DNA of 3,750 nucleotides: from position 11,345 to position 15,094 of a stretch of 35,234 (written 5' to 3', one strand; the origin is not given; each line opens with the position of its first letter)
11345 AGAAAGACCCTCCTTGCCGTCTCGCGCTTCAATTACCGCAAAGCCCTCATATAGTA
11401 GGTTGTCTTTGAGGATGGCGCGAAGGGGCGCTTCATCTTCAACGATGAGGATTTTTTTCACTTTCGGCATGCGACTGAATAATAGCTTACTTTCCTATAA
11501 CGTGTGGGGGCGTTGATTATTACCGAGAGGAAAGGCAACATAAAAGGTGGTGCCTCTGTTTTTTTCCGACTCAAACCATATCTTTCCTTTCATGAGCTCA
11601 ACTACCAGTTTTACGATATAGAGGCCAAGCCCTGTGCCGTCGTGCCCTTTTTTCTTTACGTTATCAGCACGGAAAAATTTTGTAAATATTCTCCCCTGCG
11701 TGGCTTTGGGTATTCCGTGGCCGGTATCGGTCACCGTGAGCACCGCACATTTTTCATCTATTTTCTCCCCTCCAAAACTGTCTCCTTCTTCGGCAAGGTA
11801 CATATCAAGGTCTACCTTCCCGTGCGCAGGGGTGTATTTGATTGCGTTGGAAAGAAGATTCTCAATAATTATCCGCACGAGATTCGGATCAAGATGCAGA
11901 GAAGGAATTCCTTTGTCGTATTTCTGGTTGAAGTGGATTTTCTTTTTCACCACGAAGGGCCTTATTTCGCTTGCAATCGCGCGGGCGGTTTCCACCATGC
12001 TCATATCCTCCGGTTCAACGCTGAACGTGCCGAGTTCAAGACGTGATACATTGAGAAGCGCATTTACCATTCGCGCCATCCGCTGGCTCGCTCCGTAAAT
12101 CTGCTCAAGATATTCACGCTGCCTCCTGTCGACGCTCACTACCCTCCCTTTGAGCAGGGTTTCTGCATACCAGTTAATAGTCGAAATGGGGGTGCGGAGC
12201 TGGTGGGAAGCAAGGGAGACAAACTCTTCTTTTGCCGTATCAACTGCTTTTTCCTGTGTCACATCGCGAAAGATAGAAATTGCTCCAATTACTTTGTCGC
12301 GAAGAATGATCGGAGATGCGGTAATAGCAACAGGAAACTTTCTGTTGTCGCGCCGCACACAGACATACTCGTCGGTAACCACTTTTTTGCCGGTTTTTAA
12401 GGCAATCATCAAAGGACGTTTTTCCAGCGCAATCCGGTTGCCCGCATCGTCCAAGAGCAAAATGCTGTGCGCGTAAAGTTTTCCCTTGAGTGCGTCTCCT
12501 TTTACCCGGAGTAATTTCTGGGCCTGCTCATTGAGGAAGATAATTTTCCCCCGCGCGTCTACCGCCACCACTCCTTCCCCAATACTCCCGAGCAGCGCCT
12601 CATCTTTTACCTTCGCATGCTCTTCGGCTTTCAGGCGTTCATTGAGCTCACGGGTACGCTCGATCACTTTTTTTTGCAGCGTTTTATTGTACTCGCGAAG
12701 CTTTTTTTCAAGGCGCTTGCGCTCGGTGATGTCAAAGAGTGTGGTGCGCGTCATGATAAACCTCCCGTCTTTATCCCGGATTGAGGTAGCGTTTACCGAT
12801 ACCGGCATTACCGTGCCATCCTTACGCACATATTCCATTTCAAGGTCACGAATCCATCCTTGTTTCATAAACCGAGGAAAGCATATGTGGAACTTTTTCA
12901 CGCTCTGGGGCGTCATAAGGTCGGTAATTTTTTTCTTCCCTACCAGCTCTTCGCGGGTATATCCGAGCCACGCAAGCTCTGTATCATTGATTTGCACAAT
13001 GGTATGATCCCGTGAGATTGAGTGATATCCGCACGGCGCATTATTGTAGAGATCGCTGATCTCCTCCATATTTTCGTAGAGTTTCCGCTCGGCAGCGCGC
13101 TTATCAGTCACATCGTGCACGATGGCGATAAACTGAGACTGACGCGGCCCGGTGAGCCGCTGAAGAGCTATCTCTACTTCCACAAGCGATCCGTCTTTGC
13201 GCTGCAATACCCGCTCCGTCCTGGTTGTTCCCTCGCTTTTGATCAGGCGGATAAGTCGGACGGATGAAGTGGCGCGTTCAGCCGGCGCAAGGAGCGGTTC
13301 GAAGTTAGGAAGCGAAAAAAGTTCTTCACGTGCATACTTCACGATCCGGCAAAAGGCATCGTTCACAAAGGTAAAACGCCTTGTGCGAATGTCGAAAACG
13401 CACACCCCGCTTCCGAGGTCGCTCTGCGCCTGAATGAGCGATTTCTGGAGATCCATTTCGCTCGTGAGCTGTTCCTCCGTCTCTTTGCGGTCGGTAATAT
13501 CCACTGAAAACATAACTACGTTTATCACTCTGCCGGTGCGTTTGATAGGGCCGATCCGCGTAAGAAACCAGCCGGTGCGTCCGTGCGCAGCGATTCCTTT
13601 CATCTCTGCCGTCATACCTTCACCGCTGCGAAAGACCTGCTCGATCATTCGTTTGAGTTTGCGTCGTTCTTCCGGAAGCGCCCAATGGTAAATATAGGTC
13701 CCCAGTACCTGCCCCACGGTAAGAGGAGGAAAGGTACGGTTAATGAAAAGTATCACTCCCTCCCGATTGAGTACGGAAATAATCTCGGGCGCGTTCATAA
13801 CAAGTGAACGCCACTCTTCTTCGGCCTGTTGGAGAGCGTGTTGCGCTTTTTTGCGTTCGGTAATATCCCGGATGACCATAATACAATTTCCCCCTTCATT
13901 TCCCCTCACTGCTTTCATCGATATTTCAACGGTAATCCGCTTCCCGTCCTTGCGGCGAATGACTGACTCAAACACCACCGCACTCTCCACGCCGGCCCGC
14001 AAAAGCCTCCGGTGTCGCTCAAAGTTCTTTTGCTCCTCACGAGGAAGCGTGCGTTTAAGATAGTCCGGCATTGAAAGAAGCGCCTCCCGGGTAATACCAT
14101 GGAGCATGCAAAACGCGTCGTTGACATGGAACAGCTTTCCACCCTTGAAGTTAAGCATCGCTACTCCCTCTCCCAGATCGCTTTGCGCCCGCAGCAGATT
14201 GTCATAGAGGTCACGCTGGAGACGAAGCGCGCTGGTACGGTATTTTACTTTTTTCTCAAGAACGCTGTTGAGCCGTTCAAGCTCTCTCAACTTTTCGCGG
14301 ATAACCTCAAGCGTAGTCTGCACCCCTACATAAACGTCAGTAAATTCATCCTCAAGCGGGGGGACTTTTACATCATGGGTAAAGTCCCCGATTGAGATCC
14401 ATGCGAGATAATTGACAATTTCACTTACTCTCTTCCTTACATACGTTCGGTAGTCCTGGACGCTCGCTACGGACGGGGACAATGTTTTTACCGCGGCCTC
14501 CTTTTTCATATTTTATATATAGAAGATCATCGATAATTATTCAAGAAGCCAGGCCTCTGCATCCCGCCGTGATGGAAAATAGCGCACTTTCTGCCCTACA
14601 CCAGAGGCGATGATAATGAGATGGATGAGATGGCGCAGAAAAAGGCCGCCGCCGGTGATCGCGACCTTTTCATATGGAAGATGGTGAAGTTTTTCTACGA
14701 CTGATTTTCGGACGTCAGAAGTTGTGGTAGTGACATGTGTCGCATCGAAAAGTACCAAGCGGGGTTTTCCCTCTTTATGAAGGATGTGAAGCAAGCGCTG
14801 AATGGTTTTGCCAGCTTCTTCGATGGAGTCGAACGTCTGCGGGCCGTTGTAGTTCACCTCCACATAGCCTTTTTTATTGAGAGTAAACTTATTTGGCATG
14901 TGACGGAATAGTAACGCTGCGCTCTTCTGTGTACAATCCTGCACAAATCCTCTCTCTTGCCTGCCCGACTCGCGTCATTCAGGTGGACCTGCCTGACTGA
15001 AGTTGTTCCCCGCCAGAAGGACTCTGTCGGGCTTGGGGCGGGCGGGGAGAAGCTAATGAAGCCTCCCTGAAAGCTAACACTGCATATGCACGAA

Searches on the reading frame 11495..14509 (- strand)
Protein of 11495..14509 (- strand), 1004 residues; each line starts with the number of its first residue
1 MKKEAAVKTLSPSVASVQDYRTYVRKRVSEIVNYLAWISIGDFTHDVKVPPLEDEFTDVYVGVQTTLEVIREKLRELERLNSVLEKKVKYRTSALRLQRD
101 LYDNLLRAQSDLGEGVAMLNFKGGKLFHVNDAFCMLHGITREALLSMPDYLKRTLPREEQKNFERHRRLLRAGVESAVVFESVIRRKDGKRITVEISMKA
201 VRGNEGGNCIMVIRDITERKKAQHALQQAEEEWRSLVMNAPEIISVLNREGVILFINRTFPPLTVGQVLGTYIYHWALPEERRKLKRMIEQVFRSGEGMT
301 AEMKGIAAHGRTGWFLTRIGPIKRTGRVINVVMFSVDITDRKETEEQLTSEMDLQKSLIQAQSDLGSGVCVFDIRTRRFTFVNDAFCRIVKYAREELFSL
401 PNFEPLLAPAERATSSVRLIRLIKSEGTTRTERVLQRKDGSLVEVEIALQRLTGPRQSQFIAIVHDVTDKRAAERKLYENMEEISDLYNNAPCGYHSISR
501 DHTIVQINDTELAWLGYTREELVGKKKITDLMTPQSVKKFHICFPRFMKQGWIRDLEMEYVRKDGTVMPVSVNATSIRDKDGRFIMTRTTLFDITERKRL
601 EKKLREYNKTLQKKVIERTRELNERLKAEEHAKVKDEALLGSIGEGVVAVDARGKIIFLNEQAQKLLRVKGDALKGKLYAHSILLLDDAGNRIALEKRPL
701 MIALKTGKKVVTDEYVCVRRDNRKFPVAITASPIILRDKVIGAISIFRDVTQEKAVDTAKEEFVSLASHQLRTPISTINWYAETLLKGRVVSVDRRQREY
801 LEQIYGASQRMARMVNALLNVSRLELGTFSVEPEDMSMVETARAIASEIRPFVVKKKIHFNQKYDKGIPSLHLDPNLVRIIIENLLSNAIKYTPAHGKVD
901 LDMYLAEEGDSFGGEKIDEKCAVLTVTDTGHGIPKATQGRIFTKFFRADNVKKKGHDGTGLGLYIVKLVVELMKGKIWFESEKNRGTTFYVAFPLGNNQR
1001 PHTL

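Call 10: search_protein_families(library=pfam, proteins=[window:11495-14509:-], max_evalue=0.01)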
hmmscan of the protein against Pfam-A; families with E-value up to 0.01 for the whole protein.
window:11495-14509:- (1004 aa): 13 families
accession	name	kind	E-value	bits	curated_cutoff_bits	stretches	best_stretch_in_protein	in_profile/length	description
PF13426.13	PAS_9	-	9e-59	196.6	27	5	493-596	2-103/103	PAS domain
PF00989.32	PAS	-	1.2e-44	151.3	22.6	5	637-750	4-113/113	PAS fold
PF08448.16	PAS_4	-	6.5e-40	136.2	23.1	4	239-343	3-110/110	PAS fold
PF08447.18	PAS_3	-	2.1e-27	95.6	25.6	2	506-585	3-83/89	PAS fold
PF02518.31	HATPase_c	-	2.2e-26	92.9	26.4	1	874-996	2-110/111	Histidine kinase-, DNA gyrase B-, and HSP90-like ATPase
PF13188.13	PAS_8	-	9.7e-17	60.7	21.8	2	367-408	12-55/65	PAS domain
PF00512.31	HisKA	-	1.6e-15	57.3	26.9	1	759-826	1-65/66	His Kinase A (phospho-acceptor) domain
PF12860.13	PAS_7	-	2.4e-08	34.5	27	0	642-754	3-111/115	PAS fold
PF24820.1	Diguanyl_cycl_sensor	-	1.7e-07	31.6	28.1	0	642-679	4-41/109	Diguanylate cyclase-like sensor domain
PF24990.1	PAS_13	-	0.00014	22.6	27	0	503-544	11-53/143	ERT1/acuK family PAS domain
PF12282.15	GAF_PdtaS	-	0.00044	20.6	23.7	0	687-762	67-140/145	Histidine kinase PdtaS, GAF domain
PF18212.7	ZNRF_3_ecto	-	0.0017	18.8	26.2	0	588-616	51-78/105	ZNRF-3 Ectodomain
PF21353.3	Per3-like_PAS-A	-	0.0054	17.2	27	0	652-681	10-39/123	Period circadian protein homolog 3-like, PAS-A domain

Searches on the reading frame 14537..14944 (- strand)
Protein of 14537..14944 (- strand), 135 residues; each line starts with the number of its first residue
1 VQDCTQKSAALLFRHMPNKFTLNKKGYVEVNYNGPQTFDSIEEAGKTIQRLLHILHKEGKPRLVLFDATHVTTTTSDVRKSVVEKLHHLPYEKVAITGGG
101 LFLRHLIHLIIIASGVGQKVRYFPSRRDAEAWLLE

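Call 10: search_protein_families(library=pfam, proteins=[window:14537-14944:-], max_evalue=0.01)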
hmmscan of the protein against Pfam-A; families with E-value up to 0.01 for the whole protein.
window:14537-14944:- (135 aa): 3 families
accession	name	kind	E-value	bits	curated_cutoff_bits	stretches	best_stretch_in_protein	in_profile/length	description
PF11964.13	SpoIIAA-like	-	0.00039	21.5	25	1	28-133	2-105/106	SpoIIAA-like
PF25056.1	DUF7793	-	0.002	18.6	26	1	41-133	20-109/113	Domain of unknown function (DUF7793)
PF18862.6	ApeA_NTD1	-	0.0028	17.6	25.5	1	16-55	167-206/271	ApeA N-terminal domain 1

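Call 61: search_protein_families(library=ncbifam, proteins=[window:14537-14944:-], max_evalue=0.01)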
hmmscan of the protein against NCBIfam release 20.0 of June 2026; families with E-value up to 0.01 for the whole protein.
window:14537-14944:- (135 aa): 0 families
